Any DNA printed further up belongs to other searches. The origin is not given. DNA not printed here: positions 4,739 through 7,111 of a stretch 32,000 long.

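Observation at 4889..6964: Single-ORF fusion of a complete RimK-type ATP-grasp ligase and a complete FolC-type Mur ligase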

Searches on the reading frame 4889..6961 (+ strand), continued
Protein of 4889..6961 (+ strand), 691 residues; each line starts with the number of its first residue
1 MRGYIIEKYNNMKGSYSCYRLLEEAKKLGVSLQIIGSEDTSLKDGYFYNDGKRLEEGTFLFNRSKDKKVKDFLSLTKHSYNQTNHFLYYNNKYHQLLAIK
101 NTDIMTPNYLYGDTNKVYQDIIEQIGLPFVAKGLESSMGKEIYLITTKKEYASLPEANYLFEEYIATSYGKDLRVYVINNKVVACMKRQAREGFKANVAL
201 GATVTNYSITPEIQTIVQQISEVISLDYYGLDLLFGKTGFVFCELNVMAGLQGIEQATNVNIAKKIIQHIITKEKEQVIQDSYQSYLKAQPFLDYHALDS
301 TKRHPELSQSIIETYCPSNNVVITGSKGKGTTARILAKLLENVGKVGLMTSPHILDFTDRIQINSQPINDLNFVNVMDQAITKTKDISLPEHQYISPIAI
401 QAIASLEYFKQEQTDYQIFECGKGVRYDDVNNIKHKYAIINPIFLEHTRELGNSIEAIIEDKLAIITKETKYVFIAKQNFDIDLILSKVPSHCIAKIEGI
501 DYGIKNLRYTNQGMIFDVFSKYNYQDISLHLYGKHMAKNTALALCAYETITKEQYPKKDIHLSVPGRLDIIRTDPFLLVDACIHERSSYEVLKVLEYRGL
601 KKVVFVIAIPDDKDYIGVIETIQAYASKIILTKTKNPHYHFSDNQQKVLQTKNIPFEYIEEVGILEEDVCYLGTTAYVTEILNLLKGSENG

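Call 68: find_encoding_contigs(protein=P0298, flank=5000, max_places=1)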
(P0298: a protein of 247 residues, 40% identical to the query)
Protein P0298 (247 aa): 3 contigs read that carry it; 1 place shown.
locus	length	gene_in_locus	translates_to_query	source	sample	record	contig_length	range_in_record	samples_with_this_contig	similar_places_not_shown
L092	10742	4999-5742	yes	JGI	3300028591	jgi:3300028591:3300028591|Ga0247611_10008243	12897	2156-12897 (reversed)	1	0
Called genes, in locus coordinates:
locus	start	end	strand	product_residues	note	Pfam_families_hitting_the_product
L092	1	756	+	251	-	?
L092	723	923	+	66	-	-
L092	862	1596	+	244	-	-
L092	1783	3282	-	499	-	PF11443:DUF2828, PF25043:DUF7788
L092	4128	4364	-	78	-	-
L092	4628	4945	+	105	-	-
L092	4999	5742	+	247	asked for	-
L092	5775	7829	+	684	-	-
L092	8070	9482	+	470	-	PF04851:ResIII (weak)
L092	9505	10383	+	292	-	-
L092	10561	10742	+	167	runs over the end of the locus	PF01381:HTH_3, PF12844:HTH_19 (weak), PF13560:HTH_31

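Call 69: predict_structure(alignment_id=A5)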
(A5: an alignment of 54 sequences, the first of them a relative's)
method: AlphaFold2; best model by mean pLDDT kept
length: 269 residues; sequences in the alignment: 54
mean_pLDDT: 93.1   pTM: 0.89
mean pLDDT of the five models: 93.1, 92.9, 92.5, 91.3, 89.7
residues with pLDDT >= 90: 238; 70-90: 12; 50-70: 9; < 50: 10
segments of 3 or more residues with pLDDT < 50: 1-5, 7-9
pLDDT, mean of each block of 10 residues (from residue 1): 48 55 95 97 91 98 98 97 98 98 96 95 98 98 98 96 92 96 98 97 94 93 97 98 98 98 94
secondary structure, 60 per line:
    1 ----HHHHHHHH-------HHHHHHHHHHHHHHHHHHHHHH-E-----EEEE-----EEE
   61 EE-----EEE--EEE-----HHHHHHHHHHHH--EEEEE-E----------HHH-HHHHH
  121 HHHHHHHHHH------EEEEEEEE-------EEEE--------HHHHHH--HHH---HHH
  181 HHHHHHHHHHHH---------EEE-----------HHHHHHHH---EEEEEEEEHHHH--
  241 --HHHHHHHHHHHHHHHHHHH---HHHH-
elements in order: H5-12 H20-41 E49-52 E58-62 E68-70 E73-75 H81-92 E95-99 H116-130 E137-144 E152-155 H164-169 H178-192 E202-204 H216-223 E227-234 H235-238 H243-261 H265-268

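Call 72: fold_search(model_id=the predicted structure, library=pdb)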
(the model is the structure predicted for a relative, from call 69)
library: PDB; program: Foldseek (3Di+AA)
matches with E <= 10: 936; with E <= 0.001: 24
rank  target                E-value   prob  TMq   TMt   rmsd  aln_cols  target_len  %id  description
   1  2odf_D                1.0e-06  1.00  0.48  0.51   6.7       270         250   12  The crystal structure of gene product Atu2144 from Agrobacterium tumefaciens (released 2007-01-23)
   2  2odf_B                2.0e-06  1.00  0.47  0.50   6.6       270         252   10  The crystal structure of gene product Atu2144 from Agrobacterium tumefaciens (released 2007-01-23)
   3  3a9l_A                5.7e-06  1.00  0.47  0.59   5.4       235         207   12  Structure of Bacteriophage poly-gamma-glutamate hydrolase (released 2010-11-10)
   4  2odf_C                7.8e-06  1.00  0.49  0.52   6.8       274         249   14  The crystal structure of gene product Atu2144 from Agrobacterium tumefaciens (released 2007-01-23)
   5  2odf_E                1.1e-05  1.00  0.47  0.50   7.1       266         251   10  The crystal structure of gene product Atu2144 from Agrobacterium tumefaciens (released 2007-01-23)
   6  2odf_A                1.1e-05  1.00  0.47  0.50   6.9       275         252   10  The crystal structure of gene product Atu2144 from Agrobacterium tumefaciens (released 2007-01-23)
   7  4onw_A                1.4e-05  1.00  0.43  0.44   8.1       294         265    9  Crystal structure of the catalytic domain of DapE protein from V.cholerea (released 2014-04-23)
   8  2anp                  2.6e-05  1.00  0.45  0.42   7.3       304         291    9  Functional Glutamate 151 to Histidine mutant of the aminopeptidase from Aeromonas Proteolytica. (released 2005-10-04)
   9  1amp                  6.9e-05  1.00  0.44  0.41   8.4       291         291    7  CRYSTAL STRUCTURE OF AEROMONAS PROTEOLYTICA AMINOPEPTIDASE: A PROTOTYPICAL MEMBER OF THE CO-CATALYTIC ZINC ENZYME FAMILY (released 1994-08-31)
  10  6ica_B                7.4e-05  1.00  0.40  0.31   9.5       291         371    7  The crystal structure of Legionella pneumophila LapA aminopeptidase (released 2019-11-06)
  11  3b3v                  8.4e-05  1.00  0.45  0.43   8.5       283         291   10  Crystal structure of the S228A mutant of the aminopeptidase from Vibrio proteolyticus (released 2007-11-27)
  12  3b35                  1.0e-04  1.00  0.46  0.43   6.8       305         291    9  Crystal structure of the M180A mutant of the aminopeptidase from Vibrio proteolyticus (released 2007-11-27)
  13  21dc                  1.1e-04  1.00  0.46  0.59   5.3       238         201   14  Crystal structure of poly-gamma-glutamate hydrolase from Bacillus phage PM1 (released 2026-04-08)
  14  6ica_A                1.9e-04  1.00  0.42  0.33   9.0       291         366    7  The crystal structure of Legionella pneumophila LapA aminopeptidase (released 2019-11-06)
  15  7rag_B                2.4e-04  0.98  0.32  0.40   8.8       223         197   13  Structure of the CwlD amidase from Clostridioides difficile in complex with the GerS lipoprotein (released 2021-09-08)
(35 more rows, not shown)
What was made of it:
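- c7 resembles phage poly-gamma-glutamate hydrolase (3a9l and 21dc, TM 0.59) and FGase (call 72). The fold neighbours of c7 include M14 carboxypeptidases and the tubulin deglutamylase CCP5 (call 72).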

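Call 74: list_cluster_members(proteins=[window:4889-6961:+, window:19825-20820:-, window:15487-16188:+, window:9731-11128:+, window:22212-23291:-, window:13096-14025:-])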
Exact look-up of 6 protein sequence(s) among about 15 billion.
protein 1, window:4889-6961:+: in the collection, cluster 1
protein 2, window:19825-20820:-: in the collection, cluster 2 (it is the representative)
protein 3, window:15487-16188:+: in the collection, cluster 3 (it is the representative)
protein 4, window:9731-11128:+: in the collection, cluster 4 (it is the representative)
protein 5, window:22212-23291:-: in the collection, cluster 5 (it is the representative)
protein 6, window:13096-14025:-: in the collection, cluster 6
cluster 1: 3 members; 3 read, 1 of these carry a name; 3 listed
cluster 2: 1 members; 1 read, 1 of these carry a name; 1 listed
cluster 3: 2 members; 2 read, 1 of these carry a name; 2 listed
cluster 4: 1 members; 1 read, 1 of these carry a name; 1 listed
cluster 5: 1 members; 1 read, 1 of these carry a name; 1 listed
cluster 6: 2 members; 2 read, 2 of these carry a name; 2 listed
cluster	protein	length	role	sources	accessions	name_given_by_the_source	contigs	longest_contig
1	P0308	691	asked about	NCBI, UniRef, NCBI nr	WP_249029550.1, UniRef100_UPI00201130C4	RimK family alpha-L-glutamate ligase [Tannockella kyphosi] | RimK family alpha-L-glutamate ligase n=1 Tax=Tannockella kyphosi TaxID=2899121 ...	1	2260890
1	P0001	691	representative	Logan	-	-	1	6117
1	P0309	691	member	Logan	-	-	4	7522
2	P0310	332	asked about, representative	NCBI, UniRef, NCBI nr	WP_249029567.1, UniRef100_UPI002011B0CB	UDP-glucose 4-epimerase GalE [Tannockella kyphosi] | UDP-glucose 4-epimerase GalE n=1 Tax=Tannockella kyphosi TaxID=2899121 RepID=UPI002011B0CB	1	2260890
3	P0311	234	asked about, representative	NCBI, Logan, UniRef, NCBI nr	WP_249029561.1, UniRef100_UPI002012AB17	purine-nucleoside phosphorylase [Tannockella kyphosi] | purine-nucleoside phosphorylase n=1 Tax=Tannockella kyphosi TaxID=2899121 ...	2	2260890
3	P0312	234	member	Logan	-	-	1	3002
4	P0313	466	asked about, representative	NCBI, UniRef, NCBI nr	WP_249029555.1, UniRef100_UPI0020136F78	family 1 glycosylhydrolase [Tannockella kyphosi] | family 1 glycosylhydrolase n=1 Tax=Tannockella kyphosi TaxID=2899121 RepID=UPI0020136F78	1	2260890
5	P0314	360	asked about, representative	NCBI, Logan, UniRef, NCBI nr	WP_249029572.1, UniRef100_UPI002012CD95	pyridoxal phosphate-dependent aminotransferase [Tannockella kyphosi] | pyridoxal phosphate-dependent aminotransferase n=1 Tax=Tannockella kyphosi TaxID=2899121 ... | histidinol-phosphate transaminase [Tannockella kyphosi]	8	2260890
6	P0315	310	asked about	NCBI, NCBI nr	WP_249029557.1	SPFH domain-containing protein [Tannockella kyphosi]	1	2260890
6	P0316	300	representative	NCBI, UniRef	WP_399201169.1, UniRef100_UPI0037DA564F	SPFH domain-containing protein [Tannockella kyphosi] | SPFH domain-containing protein n=1 Tax=Tannockella kyphosi TaxID=2899121 ...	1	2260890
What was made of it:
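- Checked: The identical-length protein is in RefSeq and in two independent Logan assemblies (call 74).
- RefSeq names the protein simply 'RimK family alpha-L-glutamate ligase' (call 74). The identical 691-aa protein is present in RefSeq and in independent Logan assemblies (call 74).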

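Call 88: search_protein_representatives(protein=window:4889-6961:+)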
Query: 691 residues. Proteins with E-value up to 0.001 (for the whole library): 25621; up to 1e-10: 12798; up to 1e-30: 188. The best 150 are listed.
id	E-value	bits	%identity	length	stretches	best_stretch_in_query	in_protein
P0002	5.2e-283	956.9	63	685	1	1-682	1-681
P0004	6.8e-160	550.2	45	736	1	2-684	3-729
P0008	2.4e-122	426.1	38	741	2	273-664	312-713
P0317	1.8e-93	330.7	43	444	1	275-683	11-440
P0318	4.2e-86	306.4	43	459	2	282-551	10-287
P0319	7.1e-86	305.6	42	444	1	273-680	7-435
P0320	1.0e-85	305.1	43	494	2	258-469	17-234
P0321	1.4e-85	304.6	42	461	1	273-683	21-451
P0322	1.7e-85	304.4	40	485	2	280-555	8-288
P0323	6.1e-85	302.5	44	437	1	278-663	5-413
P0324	2.1e-83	297.4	43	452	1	282-681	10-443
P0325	3.4e-82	293.5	41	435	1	282-685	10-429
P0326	2.6e-79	283.9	41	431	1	275-684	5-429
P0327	3.2e-79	283.6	39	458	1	275-682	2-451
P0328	1.2e-77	278.4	41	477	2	277-548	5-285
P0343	2.6e-71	257.5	41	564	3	275-519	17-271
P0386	9.8e-52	192.8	39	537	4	410-544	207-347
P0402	8.6e-48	179.8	45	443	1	1-229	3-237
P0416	3.1e-43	164.7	37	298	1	13-270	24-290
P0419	1.8e-42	162.2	29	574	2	22-284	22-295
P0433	3.9e-38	147.9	33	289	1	2-270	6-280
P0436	1.9e-37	145.6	27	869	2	321-638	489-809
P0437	2.0e-37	145.5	31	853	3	119-273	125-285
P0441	2.5e-36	141.9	31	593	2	112-270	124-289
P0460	3.9e-34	134.7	34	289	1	9-271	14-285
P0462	6.8e-34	133.9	25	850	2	321-629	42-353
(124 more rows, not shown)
